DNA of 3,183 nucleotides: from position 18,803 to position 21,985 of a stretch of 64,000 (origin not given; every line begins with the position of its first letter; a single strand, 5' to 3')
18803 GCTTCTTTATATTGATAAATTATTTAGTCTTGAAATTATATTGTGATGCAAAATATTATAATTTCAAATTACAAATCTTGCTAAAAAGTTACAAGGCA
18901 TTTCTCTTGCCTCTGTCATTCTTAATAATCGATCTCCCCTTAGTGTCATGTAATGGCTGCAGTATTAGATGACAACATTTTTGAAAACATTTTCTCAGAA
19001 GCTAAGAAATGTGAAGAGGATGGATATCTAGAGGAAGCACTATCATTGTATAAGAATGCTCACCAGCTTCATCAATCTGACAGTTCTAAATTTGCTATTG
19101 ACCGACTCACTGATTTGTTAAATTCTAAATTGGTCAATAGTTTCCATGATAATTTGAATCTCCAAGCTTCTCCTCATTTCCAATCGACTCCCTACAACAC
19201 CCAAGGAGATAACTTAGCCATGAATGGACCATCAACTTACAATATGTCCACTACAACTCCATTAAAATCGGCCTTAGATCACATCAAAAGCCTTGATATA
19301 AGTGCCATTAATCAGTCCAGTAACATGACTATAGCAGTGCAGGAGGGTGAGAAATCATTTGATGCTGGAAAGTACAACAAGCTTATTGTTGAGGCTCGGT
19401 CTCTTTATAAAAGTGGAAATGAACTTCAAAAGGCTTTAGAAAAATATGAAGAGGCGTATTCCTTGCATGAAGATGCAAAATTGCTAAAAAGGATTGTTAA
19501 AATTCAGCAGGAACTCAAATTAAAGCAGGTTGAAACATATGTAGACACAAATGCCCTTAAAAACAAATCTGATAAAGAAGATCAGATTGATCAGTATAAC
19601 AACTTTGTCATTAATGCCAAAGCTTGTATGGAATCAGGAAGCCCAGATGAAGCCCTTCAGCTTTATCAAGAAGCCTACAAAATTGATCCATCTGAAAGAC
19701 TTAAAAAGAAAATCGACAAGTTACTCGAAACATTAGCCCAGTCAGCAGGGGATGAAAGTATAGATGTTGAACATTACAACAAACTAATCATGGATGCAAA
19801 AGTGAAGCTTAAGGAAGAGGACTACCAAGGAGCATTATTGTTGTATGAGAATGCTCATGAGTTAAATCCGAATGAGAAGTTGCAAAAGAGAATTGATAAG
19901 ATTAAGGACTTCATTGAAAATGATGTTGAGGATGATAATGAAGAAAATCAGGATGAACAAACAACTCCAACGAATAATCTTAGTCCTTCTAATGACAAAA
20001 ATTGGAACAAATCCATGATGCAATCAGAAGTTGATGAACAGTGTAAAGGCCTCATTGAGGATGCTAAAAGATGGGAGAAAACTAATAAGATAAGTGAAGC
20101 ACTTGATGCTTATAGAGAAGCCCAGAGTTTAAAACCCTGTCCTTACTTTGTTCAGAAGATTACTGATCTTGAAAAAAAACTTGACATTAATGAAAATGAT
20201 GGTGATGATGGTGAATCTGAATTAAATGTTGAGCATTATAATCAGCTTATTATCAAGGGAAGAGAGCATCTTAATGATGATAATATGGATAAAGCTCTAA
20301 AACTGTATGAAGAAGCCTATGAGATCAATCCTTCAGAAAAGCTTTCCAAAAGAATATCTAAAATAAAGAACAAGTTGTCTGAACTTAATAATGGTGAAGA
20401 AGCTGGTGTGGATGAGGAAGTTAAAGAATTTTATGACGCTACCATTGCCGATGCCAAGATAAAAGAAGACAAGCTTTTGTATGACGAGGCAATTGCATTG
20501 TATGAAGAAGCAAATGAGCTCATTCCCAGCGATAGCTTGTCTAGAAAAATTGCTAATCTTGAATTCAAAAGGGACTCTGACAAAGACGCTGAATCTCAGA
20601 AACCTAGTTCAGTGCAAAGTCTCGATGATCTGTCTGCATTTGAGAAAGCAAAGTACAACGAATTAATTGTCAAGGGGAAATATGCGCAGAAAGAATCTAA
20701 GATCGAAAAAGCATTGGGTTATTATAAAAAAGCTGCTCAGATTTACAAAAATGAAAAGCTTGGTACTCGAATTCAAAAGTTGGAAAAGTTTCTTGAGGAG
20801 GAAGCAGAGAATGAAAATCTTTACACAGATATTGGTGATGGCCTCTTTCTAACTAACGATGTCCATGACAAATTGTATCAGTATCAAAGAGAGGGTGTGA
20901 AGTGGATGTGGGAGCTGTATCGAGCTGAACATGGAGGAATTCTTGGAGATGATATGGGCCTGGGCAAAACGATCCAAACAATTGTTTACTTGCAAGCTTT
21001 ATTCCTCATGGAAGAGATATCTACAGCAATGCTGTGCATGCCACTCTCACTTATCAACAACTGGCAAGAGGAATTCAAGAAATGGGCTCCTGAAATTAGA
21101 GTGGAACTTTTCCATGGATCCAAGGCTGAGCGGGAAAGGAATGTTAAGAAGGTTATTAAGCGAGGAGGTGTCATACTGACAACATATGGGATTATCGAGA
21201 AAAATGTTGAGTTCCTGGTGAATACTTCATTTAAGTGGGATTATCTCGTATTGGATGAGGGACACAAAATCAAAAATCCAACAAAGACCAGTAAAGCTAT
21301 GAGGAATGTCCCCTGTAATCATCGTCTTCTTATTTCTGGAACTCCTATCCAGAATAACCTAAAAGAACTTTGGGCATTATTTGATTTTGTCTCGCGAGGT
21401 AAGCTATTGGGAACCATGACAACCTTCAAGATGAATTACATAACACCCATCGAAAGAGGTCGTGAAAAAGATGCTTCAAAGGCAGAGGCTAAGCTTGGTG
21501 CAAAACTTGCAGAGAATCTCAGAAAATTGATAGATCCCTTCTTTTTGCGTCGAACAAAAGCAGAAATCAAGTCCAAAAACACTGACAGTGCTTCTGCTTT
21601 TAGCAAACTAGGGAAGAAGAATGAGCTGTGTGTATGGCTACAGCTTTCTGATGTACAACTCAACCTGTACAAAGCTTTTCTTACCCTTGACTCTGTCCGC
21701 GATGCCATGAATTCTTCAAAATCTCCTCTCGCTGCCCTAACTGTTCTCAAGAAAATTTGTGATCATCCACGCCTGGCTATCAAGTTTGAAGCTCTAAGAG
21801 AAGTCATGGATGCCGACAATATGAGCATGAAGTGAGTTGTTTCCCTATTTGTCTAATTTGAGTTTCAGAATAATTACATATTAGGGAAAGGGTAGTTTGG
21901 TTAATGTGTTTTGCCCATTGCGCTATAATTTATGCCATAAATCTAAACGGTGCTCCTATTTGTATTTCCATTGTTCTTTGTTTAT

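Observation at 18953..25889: PICH/ERCC6L ortholog with an 8-fold expanded N-terminal TPR-like repeat array in one giant first exon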

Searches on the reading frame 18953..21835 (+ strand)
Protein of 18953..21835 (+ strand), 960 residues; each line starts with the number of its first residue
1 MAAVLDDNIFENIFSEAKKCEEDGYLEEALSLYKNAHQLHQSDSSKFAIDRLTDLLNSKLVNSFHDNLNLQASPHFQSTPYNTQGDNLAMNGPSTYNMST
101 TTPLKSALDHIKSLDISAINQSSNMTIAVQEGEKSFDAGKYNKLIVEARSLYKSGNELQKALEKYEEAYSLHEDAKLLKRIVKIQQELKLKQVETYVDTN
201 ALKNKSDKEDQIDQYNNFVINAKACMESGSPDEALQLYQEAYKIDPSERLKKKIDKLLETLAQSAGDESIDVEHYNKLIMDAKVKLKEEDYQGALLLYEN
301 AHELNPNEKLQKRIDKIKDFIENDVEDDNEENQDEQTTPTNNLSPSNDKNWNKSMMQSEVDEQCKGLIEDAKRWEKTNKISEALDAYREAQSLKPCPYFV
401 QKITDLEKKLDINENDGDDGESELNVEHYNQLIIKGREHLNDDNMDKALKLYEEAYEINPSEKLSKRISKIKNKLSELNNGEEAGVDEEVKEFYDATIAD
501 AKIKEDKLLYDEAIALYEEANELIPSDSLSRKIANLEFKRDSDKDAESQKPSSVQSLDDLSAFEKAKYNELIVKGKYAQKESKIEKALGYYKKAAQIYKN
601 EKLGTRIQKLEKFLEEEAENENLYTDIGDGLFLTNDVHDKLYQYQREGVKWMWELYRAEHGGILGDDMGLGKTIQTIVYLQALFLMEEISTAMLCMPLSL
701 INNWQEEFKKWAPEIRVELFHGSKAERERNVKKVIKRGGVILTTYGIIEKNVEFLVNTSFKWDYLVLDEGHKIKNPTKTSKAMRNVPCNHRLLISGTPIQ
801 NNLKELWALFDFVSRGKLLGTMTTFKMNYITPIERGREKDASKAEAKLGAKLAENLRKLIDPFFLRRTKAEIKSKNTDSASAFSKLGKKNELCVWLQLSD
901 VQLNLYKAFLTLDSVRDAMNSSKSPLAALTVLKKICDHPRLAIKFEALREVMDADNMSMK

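Call 3: search_protein_families(library=pfam, proteins=[window:18953-21835:+], max_evalue=1)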
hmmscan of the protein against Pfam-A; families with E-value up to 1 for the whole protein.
window:18953-21835:+ (960 aa): 16 families
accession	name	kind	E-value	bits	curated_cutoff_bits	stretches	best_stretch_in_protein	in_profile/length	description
PF00176.29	SNF2-rel_dom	-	4.9e-70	236.3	24.9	1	644-941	1-290/290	SNF2-related domain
PF07719.23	TPR_2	-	4.1e-16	58.2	27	3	222-247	8-33/34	Tetratricopeptide repeat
PF13428.12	TPR_14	-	3e-11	43.3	23.5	1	222-248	8-34/44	Tetratricopeptide repeat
PF00515.34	TPR_1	-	3.7e-11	42.8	27.8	3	223-247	9-33/34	Tetratricopeptide repeat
PF04851.21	ResIII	-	1.7e-09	38.3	22.5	1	640-799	3-163/164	Type III restriction enzyme, res subunit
PF00270.35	DEAD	-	2.2e-07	31.2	26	1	667-805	22-166/167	DEAD/DEAH box helicase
PF13176.12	TPR_7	-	1.8e-05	24.9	27.9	0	222-246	6-30/36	Tetratricopeptide repeat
PF13414.12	TPR_11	-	2.2e-05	24.5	26.8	1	223-247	2-26/42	TPR repeat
PF13432.12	TPR_16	-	0.00015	22.6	32.7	0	222-247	38-63/65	Tetratricopeptide repeat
PF14559.12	TPR_19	-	0.00018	22.2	25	1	226-246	2-22/68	Tetratricopeptide repeat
PF13424.12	TPR_12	-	0.00028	21.5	30.1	0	227-245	57-75/77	Tetratricopeptide repeat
PF04212.24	MIT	-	0.0013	19.2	30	1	13-38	7-32/66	MIT (microtubule interacting and transport) domain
PF13181.12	TPR_8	-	0.22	12.2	25.7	1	435-461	7-33/34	Tetratricopeptide repeat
PF20308.4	TPR-S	-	0.28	12.2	27.6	0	441-461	71-91/102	Tetratricopeptide Repeats-Sensor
PF14938.12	SNAP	-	0.31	10.9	25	1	538-609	85-156/282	Soluble NSF attachment protein, SNAP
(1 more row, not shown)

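Call 5: find_homologous_proteins(query=window:18953-21832:+, max_evalue=1e-10)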
Query window:18953-21832:+ (960 aa): 29 proteins with E <= 1e-10 among 8000 candidates.
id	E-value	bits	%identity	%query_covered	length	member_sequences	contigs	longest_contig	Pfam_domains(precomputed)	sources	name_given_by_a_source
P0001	0.0e+0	2114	100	100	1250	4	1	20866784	PF00270.36,PF00176.30,PF00515.35,PF00271.38,PF13428.13,PF07719.24,PF04851.22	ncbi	ncbi:hypothetical protein ACHWQZ_G011223 [Mnemiopsis leidyi]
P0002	0.0e+0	1877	88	100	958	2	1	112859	PF14559.13,PF00270.36,PF13414.13,PF00176.30,PF00515.35,PF04212.25,PF13428.13,PF07719.24,PF04851.22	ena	-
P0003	0.0e+0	1648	78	100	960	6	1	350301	PF00270.36,PF13414.13,PF00176.30,PF00515.35,PF13424.13,PF13428.13,PF07719.24,PF04851.22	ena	-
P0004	0.0e+0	1622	78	100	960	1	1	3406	PF00270.36,PF13414.13,PF00176.30,PF00515.35,PF04212.25,PF13424.13,PF13176.13,PF13428.13,PF07719.24,PF04851.22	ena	-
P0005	0.0e+0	1463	72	100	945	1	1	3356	PF00270.36,PF00176.30,PF04212.25,PF13428.13,PF07719.24,PF04851.22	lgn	-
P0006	0.0e+0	1139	62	92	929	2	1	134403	PF00176.30,PF00515.35,PF13424.13,PF13432.13,PF13428.13,PF13181.13,PF07719.24,PF04851.22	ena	-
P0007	1.2e-69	254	31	63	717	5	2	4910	PF03704.24,PF00515.35,PF04212.25,PF13424.13,PF13432.13,PF13428.13,PF07719.24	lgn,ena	-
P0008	1.8e-52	197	34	33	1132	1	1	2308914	PF00176.30,PF25875.1,PF00271.38,PF04851.22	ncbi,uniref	ncbi:DNA dependent ATPase [Scheffersomyces coipomensis]|uniref:DNA dependent ATPase n=1 Tax=Scheffer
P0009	1.0e-51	194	31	33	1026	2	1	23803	PF00176.30,PF11496.15,PF00271.38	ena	-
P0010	4.5e-37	146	34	33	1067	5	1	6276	PF00176.30,PF00271.38,PF08455.16,PF04851.22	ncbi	-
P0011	9.8e-36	142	33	36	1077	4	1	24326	PF00270.36,PF00176.30,PF09110.17,PF09111.17,PF00271.38,PF04851.22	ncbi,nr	ncbi:hypothetical protein BGX27_008183 [Mortierella sp. AM989]|nr:hypothetical protein BGX27_008183 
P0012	1.8e-34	137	31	32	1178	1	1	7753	PF00176.30,PF12419.14,PF26921.1,PF00271.38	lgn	-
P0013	8.0e-32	129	32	31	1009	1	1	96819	PF00270.36,PF00176.30,PF12419.14,PF00271.38,PF04851.22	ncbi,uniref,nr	ncbi:DEAD/DEAH box helicase [Clostridium tagluense]|uniref:Helicase n=1 Tax=Clostridium tagluense Ta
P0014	8.3e-32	129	32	31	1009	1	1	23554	PF00270.36,PF00176.30,PF12419.14,PF00271.38,PF04851.22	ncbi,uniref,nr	ncbi:DEAD/DEAH box helicase [Clostridium tagluense]|uniref:DEAD/DEAH box helicase n=1 Tax=Clostridiu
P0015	2.6e-31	127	35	25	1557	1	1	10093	PF00270.36,PF00176.30,PF11496.15,PF00271.38,PF04851.22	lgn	-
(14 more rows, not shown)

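Call 19: find_encoding_contigs(protein=P0002, flank=10000, max_places=2)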
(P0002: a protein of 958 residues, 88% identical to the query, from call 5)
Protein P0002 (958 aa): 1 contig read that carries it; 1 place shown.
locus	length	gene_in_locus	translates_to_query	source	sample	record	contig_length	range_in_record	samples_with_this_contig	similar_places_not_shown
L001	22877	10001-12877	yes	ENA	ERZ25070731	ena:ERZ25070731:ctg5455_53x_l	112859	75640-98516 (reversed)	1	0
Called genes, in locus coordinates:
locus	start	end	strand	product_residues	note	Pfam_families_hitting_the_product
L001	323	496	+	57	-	-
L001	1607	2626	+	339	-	-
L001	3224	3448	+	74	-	-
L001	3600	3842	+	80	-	-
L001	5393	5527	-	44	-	-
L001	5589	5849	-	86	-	-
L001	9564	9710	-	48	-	-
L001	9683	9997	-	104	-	-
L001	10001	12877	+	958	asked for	PF00515:TPR_1 (faint), PF04212:MIT (faint), PF07719:TPR_2 (faint), PF13414:TPR_11 (faint), PF13428:TPR_14 (faint), PF00176:SNF2-rel_dom, PF00270:DEAD (weak), PF04851:ResIII, +1 more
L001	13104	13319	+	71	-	-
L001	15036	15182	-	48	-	-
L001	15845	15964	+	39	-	-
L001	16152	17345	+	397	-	-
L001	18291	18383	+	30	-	-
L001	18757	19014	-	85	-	-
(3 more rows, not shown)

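Call 20: find_encoding_contigs(protein=P0006, flank=10000, max_places=2)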
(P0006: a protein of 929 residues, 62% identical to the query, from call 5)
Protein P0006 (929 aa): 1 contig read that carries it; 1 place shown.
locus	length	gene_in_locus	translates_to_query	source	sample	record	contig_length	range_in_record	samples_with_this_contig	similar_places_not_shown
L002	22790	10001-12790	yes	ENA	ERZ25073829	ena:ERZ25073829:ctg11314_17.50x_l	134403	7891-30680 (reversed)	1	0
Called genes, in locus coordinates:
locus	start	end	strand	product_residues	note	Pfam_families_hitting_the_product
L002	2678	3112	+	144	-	-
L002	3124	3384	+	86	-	-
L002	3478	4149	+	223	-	-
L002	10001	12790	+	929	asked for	PF00515:TPR_1 (faint), PF07719:TPR_2 (faint), PF13181:TPR_8 (faint), PF13424:TPR_12 (faint), PF13428:TPR_14 (faint), PF13432:TPR_16 (faint), PF04851:ResIII, PF00176:SNF2-rel_dom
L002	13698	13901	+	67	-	-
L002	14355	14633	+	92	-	-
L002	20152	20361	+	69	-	-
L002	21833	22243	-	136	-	-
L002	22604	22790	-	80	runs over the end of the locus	-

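Call 21: find_encoding_contigs(protein=P0007, flank=10000, max_places=3)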
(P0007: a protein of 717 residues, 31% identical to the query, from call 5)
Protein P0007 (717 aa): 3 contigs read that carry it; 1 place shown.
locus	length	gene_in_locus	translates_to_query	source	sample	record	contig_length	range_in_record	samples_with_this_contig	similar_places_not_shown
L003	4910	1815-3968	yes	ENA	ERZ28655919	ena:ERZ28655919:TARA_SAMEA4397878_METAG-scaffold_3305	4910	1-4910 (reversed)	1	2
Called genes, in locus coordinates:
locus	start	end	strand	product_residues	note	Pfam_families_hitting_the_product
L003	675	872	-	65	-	-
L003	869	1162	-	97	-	-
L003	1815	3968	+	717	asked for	PF00515:TPR_1 (faint), PF03704:BTAD (faint), PF04212:MIT (faint), PF07719:TPR_2 (faint), PF13424:TPR_12 (faint), PF13428:TPR_14 (faint), PF13432:TPR_16 (faint)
